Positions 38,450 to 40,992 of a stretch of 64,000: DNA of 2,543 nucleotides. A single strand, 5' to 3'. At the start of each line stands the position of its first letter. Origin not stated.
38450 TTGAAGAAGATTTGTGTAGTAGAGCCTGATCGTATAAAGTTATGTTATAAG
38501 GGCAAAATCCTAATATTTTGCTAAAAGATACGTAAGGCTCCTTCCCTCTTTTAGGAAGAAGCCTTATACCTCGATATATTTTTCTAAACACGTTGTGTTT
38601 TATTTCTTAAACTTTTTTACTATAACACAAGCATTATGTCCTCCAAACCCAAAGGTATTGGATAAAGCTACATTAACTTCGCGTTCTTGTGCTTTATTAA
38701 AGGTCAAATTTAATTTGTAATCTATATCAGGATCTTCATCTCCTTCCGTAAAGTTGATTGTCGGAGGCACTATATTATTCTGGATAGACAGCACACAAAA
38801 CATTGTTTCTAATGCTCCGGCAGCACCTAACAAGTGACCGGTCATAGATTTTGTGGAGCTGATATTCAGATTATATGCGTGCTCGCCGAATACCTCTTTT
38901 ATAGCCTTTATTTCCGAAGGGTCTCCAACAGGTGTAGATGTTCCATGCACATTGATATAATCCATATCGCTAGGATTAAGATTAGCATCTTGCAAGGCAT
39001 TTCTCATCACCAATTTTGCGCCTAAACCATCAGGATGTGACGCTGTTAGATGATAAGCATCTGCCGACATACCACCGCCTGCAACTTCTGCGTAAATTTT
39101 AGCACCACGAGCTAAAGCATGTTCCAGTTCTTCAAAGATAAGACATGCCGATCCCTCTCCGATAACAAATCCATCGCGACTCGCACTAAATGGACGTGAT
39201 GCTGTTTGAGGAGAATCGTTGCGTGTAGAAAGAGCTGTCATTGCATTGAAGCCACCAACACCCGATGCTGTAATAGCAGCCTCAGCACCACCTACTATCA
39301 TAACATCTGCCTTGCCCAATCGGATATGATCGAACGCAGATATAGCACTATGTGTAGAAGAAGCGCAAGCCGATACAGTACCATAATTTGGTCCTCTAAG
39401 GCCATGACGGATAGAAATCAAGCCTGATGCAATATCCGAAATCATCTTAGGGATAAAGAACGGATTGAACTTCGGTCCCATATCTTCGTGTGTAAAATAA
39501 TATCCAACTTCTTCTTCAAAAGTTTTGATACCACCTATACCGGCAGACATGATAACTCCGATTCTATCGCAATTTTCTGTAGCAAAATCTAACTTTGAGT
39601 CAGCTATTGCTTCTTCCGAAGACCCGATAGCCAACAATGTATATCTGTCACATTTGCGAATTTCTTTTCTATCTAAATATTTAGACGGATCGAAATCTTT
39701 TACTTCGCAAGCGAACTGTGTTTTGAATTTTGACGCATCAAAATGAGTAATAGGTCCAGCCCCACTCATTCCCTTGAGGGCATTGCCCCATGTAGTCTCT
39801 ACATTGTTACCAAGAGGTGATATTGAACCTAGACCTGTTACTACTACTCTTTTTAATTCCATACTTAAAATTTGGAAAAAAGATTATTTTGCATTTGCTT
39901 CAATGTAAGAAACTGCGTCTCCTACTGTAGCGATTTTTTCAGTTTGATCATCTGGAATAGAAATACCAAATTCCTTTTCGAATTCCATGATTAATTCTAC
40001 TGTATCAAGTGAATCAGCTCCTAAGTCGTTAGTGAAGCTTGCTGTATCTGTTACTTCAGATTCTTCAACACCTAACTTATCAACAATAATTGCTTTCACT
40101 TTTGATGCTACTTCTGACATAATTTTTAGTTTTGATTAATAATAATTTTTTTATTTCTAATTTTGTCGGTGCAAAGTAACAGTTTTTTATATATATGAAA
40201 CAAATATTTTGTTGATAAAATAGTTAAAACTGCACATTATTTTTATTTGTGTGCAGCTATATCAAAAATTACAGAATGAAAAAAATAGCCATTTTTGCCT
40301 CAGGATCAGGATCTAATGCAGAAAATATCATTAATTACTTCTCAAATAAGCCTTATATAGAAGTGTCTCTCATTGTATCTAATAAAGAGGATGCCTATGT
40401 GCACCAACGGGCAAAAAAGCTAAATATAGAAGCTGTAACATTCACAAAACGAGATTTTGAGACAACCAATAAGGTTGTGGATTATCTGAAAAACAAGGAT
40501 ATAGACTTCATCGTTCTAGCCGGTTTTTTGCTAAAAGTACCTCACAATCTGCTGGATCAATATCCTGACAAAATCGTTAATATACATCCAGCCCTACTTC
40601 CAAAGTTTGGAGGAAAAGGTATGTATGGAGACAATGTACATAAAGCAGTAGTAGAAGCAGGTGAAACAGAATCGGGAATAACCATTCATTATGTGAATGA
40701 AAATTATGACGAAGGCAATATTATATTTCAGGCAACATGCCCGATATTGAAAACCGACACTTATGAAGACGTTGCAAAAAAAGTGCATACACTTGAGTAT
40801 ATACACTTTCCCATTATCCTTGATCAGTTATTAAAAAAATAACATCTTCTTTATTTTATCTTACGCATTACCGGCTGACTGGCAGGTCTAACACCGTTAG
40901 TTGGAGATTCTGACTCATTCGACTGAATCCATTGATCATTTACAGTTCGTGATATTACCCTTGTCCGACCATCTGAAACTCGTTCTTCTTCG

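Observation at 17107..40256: Same palindrome (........-N11-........) at tetR-fabG and at acpP-fabF/purN: candidate fatty-acid synthesis regulon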

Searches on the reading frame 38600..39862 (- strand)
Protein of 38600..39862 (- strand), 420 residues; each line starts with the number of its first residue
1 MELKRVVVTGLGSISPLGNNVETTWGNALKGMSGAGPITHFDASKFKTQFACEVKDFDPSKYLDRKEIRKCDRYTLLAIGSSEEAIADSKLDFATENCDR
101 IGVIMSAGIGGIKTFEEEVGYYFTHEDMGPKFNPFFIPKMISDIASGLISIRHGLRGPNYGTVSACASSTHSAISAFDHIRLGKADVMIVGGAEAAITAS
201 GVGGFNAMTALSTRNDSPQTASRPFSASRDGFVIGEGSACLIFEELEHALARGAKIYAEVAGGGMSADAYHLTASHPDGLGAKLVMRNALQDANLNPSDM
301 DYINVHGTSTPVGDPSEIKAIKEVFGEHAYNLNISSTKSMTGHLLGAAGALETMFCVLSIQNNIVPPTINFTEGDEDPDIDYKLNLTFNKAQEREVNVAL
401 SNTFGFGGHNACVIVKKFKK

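Call 7: search_protein_families(library=pfam, proteins=[window:38600-39862:-])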
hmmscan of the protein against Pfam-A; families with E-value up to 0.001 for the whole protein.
window:38600-39862:- (420 aa): 4 families
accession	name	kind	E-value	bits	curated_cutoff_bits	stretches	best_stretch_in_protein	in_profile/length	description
PF00109.32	ketoacyl-synt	-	6.1e-49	167.3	20.8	1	4-249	2-252/252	Beta-ketoacyl synthase, N-terminal domain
PF02801.28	Ketoacyl-synt_C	-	3.7e-40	137.1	20.8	1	257-371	1-118/119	Beta-ketoacyl synthase, C-terminal domain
PF16197.11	KAsynt_C_assoc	-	0.00034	21.4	33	0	398-419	27-47/111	Ketoacyl-synthetase C-terminal extension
PF00108.29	Thiolase_N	-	0.00088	19.2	26.4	0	165-197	84-116/260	Thiolase, N-terminal domain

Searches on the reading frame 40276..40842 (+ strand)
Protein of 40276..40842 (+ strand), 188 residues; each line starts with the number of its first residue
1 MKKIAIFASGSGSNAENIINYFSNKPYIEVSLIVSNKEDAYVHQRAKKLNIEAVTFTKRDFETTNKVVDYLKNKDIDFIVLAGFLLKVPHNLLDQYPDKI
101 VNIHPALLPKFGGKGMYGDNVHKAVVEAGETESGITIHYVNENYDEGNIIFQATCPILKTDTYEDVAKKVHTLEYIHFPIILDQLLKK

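Call 7: search_protein_families(library=pfam, proteins=[window:40276-40842:+])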
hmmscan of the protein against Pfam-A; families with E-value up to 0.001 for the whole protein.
window:40276-40842:+ (188 aa): 1 family
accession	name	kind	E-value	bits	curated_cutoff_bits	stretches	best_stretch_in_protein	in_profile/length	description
PF00551.24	Formyl_trans_N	-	2.6e-44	151.6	26.1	1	2-179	1-178/181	Formyl transferase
